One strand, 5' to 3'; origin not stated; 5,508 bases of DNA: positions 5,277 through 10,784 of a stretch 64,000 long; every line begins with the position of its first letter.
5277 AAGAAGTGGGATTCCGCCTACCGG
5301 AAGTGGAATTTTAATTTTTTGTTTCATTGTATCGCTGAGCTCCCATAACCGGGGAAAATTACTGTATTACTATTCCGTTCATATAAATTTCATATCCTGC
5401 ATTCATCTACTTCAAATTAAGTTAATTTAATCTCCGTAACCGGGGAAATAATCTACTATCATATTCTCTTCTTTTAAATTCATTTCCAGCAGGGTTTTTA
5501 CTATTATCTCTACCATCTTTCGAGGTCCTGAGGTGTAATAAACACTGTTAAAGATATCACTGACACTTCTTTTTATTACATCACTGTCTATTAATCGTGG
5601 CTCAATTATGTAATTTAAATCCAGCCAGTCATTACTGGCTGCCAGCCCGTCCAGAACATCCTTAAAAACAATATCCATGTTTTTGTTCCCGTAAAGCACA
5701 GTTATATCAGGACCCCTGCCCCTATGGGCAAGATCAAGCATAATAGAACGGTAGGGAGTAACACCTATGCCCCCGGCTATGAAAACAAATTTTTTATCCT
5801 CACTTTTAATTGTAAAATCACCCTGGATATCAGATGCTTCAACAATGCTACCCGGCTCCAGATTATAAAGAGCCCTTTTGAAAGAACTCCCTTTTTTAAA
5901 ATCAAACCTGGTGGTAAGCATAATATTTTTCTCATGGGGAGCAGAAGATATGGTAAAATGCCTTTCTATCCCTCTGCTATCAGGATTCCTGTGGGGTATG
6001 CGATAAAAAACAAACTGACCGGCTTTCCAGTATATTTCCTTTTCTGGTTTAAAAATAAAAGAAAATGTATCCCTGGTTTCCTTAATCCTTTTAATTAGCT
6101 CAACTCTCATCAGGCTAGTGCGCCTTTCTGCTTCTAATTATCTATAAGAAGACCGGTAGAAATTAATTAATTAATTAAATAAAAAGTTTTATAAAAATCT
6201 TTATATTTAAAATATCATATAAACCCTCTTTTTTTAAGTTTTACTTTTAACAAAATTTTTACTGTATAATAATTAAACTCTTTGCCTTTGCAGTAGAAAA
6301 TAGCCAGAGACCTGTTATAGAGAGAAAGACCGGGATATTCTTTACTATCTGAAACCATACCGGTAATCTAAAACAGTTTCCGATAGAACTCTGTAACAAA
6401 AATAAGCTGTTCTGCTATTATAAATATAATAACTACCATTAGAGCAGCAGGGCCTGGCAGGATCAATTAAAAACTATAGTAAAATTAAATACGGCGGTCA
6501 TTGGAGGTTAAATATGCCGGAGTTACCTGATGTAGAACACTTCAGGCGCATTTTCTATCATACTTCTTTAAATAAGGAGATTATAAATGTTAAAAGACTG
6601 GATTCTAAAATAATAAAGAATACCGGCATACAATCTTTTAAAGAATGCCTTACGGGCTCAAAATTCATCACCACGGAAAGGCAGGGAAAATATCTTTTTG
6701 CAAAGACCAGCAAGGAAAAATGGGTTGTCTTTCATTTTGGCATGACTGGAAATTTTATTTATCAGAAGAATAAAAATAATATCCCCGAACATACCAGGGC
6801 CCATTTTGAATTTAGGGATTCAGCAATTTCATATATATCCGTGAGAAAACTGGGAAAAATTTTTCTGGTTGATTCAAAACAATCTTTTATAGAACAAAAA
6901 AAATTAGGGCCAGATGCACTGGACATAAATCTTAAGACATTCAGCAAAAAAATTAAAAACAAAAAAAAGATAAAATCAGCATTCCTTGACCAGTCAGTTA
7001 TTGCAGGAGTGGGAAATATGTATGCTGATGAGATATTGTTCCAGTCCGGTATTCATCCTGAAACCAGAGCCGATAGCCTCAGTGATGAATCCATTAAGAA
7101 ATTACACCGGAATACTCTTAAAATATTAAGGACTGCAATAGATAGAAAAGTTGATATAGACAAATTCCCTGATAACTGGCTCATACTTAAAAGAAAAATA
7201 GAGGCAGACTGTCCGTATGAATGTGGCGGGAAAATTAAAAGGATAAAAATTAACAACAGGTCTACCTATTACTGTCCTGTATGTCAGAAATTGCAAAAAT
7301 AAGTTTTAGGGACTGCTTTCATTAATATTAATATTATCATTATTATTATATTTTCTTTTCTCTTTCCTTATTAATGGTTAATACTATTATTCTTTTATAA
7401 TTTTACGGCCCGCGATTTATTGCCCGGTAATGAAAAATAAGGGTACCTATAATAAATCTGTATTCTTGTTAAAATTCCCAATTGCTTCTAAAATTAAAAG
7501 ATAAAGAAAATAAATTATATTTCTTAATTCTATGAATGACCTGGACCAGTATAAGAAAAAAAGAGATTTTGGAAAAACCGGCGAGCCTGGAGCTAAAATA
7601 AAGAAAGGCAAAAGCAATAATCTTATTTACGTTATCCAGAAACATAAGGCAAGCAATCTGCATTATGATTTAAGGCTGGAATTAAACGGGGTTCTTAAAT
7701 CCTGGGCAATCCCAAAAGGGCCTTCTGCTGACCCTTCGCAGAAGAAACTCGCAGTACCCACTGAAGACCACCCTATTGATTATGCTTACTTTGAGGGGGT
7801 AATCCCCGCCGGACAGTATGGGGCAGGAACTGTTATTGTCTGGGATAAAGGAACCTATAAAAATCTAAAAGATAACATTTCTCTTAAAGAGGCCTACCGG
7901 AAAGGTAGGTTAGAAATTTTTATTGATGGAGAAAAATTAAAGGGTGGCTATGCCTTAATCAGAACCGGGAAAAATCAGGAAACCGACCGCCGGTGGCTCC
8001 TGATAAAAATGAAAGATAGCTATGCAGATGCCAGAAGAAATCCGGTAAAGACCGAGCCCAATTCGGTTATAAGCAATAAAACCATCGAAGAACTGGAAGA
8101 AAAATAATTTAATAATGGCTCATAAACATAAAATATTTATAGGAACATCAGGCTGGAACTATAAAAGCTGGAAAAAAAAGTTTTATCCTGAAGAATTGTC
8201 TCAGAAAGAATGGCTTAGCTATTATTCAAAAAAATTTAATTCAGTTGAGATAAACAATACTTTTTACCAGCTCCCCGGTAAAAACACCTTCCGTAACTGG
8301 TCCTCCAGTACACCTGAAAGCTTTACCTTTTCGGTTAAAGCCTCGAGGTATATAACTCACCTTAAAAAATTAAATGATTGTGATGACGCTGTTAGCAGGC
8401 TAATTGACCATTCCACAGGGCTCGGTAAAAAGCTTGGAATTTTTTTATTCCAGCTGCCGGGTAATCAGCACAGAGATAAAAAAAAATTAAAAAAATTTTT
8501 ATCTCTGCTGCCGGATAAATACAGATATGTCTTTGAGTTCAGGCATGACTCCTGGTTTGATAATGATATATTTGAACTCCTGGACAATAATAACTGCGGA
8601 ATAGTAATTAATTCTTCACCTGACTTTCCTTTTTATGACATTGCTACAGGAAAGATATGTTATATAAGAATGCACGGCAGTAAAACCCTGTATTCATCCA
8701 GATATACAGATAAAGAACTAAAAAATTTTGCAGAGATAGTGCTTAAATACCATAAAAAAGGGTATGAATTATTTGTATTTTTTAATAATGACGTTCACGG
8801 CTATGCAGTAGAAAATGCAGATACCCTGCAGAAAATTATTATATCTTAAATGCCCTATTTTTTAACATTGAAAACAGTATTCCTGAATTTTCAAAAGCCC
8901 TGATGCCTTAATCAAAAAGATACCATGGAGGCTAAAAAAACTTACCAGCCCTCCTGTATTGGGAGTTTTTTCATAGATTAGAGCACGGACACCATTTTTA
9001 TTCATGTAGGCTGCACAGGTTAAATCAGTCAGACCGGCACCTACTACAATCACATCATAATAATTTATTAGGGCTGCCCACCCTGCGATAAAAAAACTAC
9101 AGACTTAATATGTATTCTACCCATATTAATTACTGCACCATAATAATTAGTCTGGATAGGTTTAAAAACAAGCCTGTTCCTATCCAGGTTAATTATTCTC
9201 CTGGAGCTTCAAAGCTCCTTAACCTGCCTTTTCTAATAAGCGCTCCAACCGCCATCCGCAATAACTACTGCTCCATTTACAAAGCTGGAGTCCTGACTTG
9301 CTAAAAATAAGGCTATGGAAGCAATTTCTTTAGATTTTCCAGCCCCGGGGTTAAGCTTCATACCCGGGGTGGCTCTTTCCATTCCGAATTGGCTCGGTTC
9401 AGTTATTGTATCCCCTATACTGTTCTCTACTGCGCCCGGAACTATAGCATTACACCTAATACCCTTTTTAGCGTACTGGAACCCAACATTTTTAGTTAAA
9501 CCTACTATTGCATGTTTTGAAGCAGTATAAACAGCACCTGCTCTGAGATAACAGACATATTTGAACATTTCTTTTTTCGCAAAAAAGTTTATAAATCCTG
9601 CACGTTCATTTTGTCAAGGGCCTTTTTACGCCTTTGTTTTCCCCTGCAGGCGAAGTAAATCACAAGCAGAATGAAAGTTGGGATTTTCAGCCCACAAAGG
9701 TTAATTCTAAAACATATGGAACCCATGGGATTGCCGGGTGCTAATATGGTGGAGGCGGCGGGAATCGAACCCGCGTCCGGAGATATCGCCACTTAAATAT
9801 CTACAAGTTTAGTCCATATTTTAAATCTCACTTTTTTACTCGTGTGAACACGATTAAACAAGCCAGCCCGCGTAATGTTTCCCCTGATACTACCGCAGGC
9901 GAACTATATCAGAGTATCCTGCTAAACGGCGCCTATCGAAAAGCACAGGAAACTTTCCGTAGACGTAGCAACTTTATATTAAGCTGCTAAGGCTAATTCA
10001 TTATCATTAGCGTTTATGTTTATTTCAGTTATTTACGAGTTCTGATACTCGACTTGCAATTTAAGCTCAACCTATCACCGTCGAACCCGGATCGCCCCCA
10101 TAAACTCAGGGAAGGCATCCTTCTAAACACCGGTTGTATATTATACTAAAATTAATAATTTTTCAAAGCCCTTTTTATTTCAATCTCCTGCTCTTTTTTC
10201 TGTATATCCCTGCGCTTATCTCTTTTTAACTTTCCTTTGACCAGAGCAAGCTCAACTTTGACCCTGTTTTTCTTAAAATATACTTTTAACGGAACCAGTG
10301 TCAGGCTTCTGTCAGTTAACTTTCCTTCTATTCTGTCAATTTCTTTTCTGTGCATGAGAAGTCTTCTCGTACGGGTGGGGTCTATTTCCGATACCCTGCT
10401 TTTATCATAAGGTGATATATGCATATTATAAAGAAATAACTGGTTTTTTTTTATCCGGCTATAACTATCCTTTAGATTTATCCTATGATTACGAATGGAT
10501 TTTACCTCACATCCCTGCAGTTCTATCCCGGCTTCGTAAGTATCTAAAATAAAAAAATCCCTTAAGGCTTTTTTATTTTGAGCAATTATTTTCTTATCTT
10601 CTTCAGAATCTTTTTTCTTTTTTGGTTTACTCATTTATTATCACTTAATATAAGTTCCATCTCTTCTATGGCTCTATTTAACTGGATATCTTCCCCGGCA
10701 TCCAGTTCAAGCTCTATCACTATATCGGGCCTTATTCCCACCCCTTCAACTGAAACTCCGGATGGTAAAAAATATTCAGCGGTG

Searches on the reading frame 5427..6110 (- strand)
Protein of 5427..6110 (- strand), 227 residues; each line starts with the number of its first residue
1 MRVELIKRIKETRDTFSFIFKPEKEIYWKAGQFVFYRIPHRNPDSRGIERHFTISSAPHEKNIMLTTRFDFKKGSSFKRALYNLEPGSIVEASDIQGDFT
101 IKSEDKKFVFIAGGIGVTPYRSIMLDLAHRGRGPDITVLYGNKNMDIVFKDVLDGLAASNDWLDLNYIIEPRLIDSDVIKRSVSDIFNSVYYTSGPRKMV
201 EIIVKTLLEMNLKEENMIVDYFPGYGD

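Call 48: search_protein_families(library=pfam, proteins=[window:5427-6110:-], max_evalue=0.00001)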
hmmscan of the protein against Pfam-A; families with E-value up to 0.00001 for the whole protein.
window:5427-6110:- (227 aa): 1 family
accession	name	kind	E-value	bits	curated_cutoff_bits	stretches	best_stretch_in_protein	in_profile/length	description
PF00175.26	NAD_binding_1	-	3.5e-07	31.3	22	1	110-203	1-107/109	Oxidoreductase NAD-binding domain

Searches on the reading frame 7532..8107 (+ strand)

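Call 48: search_protein_families(library=pfam, proteins=[window:7532-8107:+], max_evalue=0.00001)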
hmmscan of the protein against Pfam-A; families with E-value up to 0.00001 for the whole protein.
window:7532-8107:+ (191 aa): 1 family
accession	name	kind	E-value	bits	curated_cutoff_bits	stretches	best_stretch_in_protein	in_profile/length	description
PF13298.12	LigD_N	-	6.3e-44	149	31.1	1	36-144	1-107/107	DNA Ligase D 3'-phosphoesterase domain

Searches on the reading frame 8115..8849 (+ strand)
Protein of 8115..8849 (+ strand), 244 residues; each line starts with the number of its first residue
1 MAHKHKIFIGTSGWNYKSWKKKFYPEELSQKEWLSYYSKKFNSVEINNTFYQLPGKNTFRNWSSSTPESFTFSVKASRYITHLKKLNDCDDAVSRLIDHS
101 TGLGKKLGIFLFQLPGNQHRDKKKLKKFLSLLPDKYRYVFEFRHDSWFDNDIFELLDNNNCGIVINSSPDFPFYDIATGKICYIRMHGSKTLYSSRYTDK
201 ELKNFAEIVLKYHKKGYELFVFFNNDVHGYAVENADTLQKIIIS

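Call 48: search_protein_families(library=pfam, proteins=[window:8115-8849:+], max_evalue=0.00001)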
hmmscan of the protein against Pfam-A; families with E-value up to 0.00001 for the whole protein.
window:8115-8849:+ (244 aa): 1 family
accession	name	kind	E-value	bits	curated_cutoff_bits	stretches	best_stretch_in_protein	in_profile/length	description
PF01904.24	DUF72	-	1.2e-70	238.4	25.3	1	24-240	1-216/217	Protein of unknown function DUF72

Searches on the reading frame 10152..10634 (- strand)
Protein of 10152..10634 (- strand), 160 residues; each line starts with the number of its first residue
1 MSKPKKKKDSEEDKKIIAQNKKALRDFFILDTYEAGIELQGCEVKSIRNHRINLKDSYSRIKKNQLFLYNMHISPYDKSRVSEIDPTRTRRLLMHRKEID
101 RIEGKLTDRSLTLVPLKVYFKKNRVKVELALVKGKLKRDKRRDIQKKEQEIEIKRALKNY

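Call 48: search_protein_families(library=pfam, proteins=[window:10152-10634:-], max_evalue=0.00001)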
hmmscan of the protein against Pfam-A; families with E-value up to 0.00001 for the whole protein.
window:10152-10634:- (160 aa): 1 family
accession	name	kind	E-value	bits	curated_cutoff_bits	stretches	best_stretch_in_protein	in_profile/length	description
PF01668.23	SmpB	-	6.3e-55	185.5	27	1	17-159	1-143/143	SmpB protein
